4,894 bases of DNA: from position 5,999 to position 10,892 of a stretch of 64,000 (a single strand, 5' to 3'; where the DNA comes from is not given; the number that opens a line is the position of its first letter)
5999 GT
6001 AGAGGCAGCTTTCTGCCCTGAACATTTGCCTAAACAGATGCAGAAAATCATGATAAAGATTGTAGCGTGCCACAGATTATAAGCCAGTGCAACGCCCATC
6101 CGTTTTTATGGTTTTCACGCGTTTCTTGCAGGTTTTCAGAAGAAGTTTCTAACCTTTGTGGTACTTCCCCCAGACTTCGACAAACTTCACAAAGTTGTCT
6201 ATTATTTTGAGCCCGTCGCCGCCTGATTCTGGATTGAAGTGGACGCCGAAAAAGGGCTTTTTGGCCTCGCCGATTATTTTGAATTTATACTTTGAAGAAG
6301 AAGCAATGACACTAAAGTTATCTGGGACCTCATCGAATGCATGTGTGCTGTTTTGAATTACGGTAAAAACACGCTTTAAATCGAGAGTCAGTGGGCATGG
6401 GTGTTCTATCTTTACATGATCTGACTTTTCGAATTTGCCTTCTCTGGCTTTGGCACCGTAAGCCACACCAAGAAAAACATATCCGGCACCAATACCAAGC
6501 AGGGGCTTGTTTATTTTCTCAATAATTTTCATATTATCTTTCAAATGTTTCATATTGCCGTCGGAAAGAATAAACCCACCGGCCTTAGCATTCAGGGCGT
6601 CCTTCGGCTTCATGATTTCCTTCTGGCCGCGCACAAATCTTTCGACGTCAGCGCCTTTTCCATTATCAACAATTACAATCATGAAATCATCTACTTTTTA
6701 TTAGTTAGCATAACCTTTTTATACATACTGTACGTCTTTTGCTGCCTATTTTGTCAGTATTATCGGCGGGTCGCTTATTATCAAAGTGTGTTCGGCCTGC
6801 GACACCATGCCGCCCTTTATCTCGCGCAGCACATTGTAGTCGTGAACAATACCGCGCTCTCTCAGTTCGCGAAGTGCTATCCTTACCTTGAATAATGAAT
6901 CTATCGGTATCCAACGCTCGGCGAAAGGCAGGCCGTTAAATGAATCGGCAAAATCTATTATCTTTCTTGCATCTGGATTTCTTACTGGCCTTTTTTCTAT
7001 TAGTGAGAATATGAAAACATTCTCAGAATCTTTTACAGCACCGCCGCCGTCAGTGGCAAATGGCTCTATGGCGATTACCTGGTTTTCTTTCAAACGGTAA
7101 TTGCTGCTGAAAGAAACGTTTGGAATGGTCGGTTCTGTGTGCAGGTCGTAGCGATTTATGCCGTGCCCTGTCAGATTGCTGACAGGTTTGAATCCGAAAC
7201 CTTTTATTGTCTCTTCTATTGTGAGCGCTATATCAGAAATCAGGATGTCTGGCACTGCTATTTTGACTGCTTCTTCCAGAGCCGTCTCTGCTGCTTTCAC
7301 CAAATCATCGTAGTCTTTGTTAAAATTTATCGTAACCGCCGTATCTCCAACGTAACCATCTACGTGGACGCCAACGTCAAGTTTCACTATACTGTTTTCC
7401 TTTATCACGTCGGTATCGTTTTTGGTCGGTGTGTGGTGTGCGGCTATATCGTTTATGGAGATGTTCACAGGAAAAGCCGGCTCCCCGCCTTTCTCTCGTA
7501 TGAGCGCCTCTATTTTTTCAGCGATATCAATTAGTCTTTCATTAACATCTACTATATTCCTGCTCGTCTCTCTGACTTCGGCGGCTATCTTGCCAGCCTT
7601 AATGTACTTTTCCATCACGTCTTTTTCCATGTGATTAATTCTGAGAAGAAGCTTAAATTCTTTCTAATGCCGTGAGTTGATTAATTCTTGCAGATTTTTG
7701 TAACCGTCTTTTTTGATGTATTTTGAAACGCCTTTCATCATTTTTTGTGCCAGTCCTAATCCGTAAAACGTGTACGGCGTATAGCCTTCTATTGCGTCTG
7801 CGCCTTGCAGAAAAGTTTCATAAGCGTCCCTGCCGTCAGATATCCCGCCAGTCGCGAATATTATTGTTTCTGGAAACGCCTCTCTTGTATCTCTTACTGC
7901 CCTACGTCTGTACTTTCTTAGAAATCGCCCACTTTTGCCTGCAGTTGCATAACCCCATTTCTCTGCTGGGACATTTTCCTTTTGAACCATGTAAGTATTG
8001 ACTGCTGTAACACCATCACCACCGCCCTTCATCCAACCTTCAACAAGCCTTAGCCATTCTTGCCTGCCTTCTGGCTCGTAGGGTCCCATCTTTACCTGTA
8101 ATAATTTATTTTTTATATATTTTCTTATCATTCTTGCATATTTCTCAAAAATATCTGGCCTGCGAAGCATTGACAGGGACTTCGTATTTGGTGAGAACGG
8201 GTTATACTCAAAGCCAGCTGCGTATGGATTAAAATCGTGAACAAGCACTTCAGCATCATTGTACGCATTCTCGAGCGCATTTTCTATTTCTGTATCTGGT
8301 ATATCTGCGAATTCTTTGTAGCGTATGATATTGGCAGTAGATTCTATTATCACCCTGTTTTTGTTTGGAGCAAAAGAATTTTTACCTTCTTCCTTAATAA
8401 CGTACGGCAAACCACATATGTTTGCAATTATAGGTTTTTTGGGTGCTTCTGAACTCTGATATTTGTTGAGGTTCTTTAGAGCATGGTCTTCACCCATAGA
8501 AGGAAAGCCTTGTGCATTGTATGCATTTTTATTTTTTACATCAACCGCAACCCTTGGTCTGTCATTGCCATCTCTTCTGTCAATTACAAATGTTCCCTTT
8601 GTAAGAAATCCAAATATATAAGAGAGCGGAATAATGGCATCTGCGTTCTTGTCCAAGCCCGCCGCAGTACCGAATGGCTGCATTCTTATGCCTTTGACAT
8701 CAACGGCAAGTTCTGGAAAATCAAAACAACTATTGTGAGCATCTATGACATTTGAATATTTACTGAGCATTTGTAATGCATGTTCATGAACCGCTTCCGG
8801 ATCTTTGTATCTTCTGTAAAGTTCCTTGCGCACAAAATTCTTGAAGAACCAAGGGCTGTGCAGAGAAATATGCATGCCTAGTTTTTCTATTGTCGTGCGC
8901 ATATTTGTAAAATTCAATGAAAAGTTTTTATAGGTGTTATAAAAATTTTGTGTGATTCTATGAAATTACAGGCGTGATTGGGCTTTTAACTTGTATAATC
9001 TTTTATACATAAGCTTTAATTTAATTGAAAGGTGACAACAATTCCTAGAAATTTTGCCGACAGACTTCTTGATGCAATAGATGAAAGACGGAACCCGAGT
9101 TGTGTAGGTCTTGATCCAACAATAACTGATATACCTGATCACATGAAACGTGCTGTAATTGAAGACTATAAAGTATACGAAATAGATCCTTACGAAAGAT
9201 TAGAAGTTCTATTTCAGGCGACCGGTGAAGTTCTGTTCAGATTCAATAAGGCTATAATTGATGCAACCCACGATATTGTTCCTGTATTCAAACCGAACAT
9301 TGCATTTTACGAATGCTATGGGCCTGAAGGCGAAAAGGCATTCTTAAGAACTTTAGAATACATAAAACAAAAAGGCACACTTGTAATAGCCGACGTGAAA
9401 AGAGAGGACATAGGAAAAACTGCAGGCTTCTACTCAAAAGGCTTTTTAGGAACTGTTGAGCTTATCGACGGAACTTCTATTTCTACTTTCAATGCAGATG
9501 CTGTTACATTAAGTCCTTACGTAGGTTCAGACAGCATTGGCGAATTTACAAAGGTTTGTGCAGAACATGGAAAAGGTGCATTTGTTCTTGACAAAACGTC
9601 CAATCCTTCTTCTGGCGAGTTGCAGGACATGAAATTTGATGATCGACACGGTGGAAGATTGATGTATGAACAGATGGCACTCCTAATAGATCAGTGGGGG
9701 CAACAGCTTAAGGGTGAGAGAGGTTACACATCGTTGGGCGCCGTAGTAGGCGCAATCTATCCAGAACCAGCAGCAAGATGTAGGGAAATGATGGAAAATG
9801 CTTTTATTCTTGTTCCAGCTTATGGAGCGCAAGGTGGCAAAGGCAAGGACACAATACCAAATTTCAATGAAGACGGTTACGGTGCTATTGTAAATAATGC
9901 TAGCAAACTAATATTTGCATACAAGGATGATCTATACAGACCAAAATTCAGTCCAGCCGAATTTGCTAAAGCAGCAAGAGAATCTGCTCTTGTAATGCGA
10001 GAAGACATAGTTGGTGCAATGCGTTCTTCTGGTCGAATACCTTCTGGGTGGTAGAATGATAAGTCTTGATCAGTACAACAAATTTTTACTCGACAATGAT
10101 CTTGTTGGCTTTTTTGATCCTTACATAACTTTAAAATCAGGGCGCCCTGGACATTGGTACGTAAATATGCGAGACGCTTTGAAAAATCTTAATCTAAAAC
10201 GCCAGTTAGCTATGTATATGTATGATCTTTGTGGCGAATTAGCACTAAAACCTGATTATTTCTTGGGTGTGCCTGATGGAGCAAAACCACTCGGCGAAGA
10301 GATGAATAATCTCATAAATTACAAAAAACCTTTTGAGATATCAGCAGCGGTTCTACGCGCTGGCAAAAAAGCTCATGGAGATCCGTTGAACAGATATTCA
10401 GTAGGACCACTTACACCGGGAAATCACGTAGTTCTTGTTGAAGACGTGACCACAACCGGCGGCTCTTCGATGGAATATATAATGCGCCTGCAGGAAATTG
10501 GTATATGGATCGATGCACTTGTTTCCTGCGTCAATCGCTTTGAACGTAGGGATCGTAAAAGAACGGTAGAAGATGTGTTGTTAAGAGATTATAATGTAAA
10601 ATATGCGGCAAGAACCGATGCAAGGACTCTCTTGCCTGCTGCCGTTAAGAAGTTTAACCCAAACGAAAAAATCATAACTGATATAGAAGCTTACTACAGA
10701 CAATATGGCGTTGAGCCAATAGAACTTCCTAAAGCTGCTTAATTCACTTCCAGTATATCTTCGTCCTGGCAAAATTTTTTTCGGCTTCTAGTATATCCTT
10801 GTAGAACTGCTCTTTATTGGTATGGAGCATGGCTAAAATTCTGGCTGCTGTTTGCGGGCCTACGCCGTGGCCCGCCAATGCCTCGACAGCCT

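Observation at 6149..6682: GuaA-A-like class I amidotransferase that lacks the catalytic cysteine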

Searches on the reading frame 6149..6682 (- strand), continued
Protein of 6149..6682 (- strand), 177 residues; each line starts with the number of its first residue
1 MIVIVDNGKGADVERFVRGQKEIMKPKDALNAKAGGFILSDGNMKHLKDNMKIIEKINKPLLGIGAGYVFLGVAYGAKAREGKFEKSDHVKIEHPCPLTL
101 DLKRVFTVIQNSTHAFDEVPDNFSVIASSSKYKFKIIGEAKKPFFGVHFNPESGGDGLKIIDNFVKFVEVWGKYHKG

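Call 50: find_encoding_contigs(protein=P0114, flank=8000, max_places=2)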
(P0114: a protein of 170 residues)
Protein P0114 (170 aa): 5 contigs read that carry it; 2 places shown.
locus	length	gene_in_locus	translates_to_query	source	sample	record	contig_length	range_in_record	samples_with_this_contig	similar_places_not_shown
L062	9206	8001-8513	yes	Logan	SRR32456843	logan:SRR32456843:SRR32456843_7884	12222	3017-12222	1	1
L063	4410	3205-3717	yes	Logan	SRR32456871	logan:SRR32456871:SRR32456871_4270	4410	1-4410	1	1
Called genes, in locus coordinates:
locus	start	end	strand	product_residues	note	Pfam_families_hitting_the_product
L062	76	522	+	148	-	PF08281:Sigma70_r4_2 (weak), PF13518:HTH_28 (weak), PF13384:HTH_23 (faint)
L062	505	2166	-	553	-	PF00501:AMP-binding, PF13193:AMP-binding_C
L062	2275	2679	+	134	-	-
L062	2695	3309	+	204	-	-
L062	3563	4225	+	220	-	PF00149:Metallophos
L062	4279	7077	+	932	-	PF00270:DEAD, PF04851:ResIII, PF22590:Cas3-like_C_2 (faint), PF00271:Helicase_C, PF19306:WHD_Lhr, PF08494:DEAD_assoc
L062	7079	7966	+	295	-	PF00557:Peptidase_M24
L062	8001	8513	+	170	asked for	-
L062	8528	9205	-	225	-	?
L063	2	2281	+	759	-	?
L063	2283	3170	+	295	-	PF00557:Peptidase_M24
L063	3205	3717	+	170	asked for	-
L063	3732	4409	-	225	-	?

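Call 66: list_cluster_members(proteins=[P0001, P0002])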
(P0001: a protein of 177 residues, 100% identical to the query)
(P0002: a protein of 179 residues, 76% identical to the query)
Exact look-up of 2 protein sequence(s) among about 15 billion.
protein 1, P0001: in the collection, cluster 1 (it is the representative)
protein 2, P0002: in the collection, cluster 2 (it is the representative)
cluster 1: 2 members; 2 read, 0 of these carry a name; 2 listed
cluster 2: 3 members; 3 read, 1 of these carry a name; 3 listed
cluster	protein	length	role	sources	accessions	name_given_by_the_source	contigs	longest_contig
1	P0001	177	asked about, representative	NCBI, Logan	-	-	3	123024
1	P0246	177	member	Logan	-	-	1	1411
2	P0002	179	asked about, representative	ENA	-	-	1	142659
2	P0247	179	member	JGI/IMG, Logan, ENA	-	GMP synthase-like glutamine amidotransferase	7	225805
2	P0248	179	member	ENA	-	-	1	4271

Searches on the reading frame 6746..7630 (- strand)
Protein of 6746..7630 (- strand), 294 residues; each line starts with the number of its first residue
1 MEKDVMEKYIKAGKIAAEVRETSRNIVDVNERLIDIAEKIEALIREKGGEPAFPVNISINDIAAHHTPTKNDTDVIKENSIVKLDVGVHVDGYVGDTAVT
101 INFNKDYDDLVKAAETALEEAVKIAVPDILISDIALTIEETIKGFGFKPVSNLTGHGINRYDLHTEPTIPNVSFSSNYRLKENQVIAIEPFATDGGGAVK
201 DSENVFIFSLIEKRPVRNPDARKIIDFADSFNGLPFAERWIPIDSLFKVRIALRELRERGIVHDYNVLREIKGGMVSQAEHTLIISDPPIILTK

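Call 19: search_protein_families(library=pfam, proteins=[window:6746-7630:-], max_evalue=0.001)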
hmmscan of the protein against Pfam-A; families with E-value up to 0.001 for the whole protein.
window:6746-7630:- (294 aa): 1 family
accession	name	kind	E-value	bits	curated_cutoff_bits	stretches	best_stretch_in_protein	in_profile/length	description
PF00557.29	Peptidase_M24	-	4.6e-32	111.9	23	1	8-197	2-196/208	Metallopeptidase family M24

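Call 64: search_protein_families(library=ncbifam, proteins=[window:6746-7630:-], max_evalue=0.00001)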
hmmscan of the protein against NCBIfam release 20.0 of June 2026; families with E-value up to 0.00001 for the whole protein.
window:6746-7630:- (294 aa): 7 families
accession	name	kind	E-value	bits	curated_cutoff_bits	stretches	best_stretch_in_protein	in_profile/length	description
TIGR00501.1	met_pdase_II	equivalog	6e-97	324.7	222.65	1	4-287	3-287/295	type II methionyl aminopeptidase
TIGR00500.1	met_pdase_I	equivalog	8.8e-32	110.6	171.35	1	4-197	7-208/247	type I methionyl aminopeptidase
TIGR00495.1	crvDNA_42K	hypoth_equivalog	4.1e-27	94.9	430.05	1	3-285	17-324/383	ErbB3-binding protein EBP1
NF008970.0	PRK12318.1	equivalog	7.2e-17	61.5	267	1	16-195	69-247/291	methionyl aminopeptidase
NF009533.0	PRK12897.1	equivalog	2.8e-15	56.4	488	1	50-193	60-205/248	type I methionyl aminopeptidase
NF005583.0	PRK07281.1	equivalog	5.1e-10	39.1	445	1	105-196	148-239/286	methionyl aminopeptidase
NF040821.1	dipep_PepQ_Arch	equivalog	6.7e-06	25.3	630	1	12-190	134-312/346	Xaa-Pro dipeptidase PepQ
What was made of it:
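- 6746..7630 (-): Type II methionine aminopeptidase (map), the constant upstream neighbour. TIGR00501 324.7 bits against a cut-off of 222.65 (call 64).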

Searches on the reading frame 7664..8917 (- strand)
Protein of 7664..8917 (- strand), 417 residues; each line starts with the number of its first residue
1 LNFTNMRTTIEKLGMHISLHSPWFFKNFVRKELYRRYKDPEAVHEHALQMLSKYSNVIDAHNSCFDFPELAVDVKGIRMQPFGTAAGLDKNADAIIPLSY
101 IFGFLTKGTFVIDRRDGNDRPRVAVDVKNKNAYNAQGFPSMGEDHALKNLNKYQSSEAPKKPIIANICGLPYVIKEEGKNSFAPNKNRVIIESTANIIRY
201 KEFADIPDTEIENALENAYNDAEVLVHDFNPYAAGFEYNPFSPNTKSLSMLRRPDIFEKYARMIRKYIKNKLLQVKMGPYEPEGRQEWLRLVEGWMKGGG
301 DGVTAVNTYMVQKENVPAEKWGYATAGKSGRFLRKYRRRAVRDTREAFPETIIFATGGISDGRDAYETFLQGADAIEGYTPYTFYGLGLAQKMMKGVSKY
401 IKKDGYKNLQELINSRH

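Call 19: search_protein_families(library=pfam, proteins=[window:7664-8917:-], max_evalue=0.001)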
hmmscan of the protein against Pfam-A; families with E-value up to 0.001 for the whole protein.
window:7664-8917:- (417 aa): 1 family
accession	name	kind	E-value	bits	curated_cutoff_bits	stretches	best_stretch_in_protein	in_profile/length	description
PF01180.27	DHO_dh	-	5.8e-25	88.5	27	1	70-399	2-289/291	Dihydroorotate dehydrogenase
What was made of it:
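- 7664..8917 (-): Dihydroorotate dehydrogenase-like gene (pyrD, 417 aa); a variable neighbour, not part of the conserved pair. Pfam DHO_dh (call 19).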

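Call 64: search_protein_families(library=ncbifam, proteins=[window:7664-8917:-], max_evalue=0.00001)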
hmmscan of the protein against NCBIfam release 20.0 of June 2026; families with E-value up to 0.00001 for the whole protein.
window:7664-8917:- (417 aa): 15 families
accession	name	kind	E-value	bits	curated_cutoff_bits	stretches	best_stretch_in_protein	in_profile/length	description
NF003652.0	PRK05286.2-5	equivalog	1.1e-38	133.4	267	2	25-169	3-150/353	quinone-dependent dihydroorotate dehydrogenase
NF003649.0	PRK05286.2-2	equivalog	1.6e-38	132.6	505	2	216-413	155-346/351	quinone-dependent dihydroorotate dehydrogenase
TIGR01036.1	pyrD_sub2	equivalog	3.6e-37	128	200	2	215-415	149-353/356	dihydroorotate dehydrogenase (quinone)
NF003645.0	PRK05286.1-2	equivalog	4.1e-32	111.4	366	2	216-416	149-354/359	quinone-dependent dihydroorotate dehydrogenase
NF003650.0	PRK05286.2-3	equivalog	2.2e-29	102.6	477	2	214-415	181-387/393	quinone-dependent dihydroorotate dehydrogenase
NF003646.0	PRK05286.1-4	equivalog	3.4e-25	88.6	457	2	28-154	5-131/341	quinone-dependent dihydroorotate dehydrogenase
NF003644.0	PRK05286.1-1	equivalog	3.9e-25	88.6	418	2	27-154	4-131/336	quinone-dependent dihydroorotate dehydrogenase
NF003648.0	PRK05286.2-1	equivalog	1.4e-24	86.6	433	2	215-415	154-354/360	quinone-dependent dihydroorotate dehydrogenase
NF003647.0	PRK05286.1-5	equivalog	7.9e-21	74.3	619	2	215-413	152-350/354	quinone-dependent dihydroorotate dehydrogenase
NF003651.0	PRK05286.2-4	equivalog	3.2e-20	72.1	448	2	36-168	18-161/377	quinone-dependent dihydroorotate dehydrogenase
NF005574.0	PRK07259.1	equivalog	1.8e-17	63.2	269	1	233-415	122-301/304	dihydroorotate dehydrogenase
TIGR01037.2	pyrD_sub1_fam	subfamily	4.4e-16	58.8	270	1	217-414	103-297/300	dihydroorotate dehydrogenase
NF041011.1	dihydoor_dh_Arch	equivalog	2.3e-12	46.6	330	1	232-415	110-286/289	dihydroorotate dehydrogenase PyrD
NF002702.0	PRK02506.1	equivalog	3.3e-11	42.9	301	1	341-412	233-305/313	dihydroorotate oxidase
NF006183.0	PRK08318.1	equivalog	1.6e-08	33.7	335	1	253-413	152-316/422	NAD-dependent dihydropyrimidine dehydrogenase subunit PreA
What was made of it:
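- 7664..8917 (-): Below all NCBIfam cut-offs (call 64).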

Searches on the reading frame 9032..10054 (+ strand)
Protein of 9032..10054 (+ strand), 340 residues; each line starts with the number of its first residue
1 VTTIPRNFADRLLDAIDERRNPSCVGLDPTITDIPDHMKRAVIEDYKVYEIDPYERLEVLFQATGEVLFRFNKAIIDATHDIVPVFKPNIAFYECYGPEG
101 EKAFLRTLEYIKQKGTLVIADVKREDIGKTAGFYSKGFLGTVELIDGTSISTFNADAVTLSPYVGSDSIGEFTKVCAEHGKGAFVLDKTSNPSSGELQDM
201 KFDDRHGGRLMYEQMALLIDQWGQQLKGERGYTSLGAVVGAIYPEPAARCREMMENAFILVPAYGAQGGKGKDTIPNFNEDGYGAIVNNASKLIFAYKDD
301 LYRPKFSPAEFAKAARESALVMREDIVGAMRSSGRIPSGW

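Call 19: search_protein_families(library=pfam, proteins=[window:9032-10054:+], max_evalue=0.001)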
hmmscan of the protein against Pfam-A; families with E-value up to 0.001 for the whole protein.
window:9032-10054:+ (340 aa): 1 family
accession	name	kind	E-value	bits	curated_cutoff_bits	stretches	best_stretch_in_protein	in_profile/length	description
PF00215.30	OMPdecase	-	1e-18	68.5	27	1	74-276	17-187/221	Orotidine 5'-phosphate decarboxylase / HUMPS family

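Call 64: search_protein_families(library=ncbifam, proteins=[window:9032-10054:+], max_evalue=0.00001)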
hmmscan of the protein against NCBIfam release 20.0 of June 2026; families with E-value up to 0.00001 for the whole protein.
window:9032-10054:+ (340 aa): 2 families
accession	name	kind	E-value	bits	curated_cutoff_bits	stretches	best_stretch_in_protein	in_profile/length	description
TIGR02127.1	pyrF_sub2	equivalog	1.1e-71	241.1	110.6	1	8-299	1-253/261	orotidine-5'-phosphate decarboxylase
NF004034.0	PRK05500.1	equivalog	3.5e-17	62.1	656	1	7-272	2-219/478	bifunctional orotidine-5'-phosphate decarboxylase/orotate phosphoribosyltransferase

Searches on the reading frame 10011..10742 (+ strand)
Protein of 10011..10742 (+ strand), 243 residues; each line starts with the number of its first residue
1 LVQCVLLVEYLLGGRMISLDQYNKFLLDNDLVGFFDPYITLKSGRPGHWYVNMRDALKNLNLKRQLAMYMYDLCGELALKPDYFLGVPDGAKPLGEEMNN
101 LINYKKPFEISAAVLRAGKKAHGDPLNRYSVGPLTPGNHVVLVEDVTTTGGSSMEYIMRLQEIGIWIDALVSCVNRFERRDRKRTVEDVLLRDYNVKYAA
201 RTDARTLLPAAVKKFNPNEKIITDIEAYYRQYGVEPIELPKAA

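Call 19: search_protein_families(library=pfam, proteins=[window:10011-10742:+], max_evalue=0.001)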
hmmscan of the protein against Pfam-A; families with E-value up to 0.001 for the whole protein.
window:10011-10742:+ (243 aa): 1 family
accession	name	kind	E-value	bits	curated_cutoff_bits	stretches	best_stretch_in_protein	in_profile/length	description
PF00156.33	Pribosyltran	-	1.6e-07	31.2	26.3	1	58-160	7-109/158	Phosphoribosyl transferase domain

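Call 64: search_protein_families(library=ncbifam, proteins=[window:10011-10742:+], max_evalue=0.00001)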
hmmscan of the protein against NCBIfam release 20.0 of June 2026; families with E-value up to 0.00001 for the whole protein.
window:10011-10742:+ (243 aa): 4 families
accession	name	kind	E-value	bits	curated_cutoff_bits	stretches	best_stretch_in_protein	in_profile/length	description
TIGR00336.1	pyrE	equivalog_domain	1.9e-20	73.4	106.8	1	30-204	7-170/173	orotate phosphoribosyltransferase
TIGR01367.1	pyrE_Therm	equivalog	2.5e-07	30.5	150.25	1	134-185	102-153/187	orotate phosphoribosyltransferase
NF010382.0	PRK13809.1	equivalog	9.5e-07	28.4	208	1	40-176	29-157/210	orotate phosphoribosyltransferase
NF004034.0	PRK05500.1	equivalog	1.5e-06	27.1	656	1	43-178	309-434/478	bifunctional orotidine-5'-phosphate decarboxylase/orotate phosphoribosyltransferase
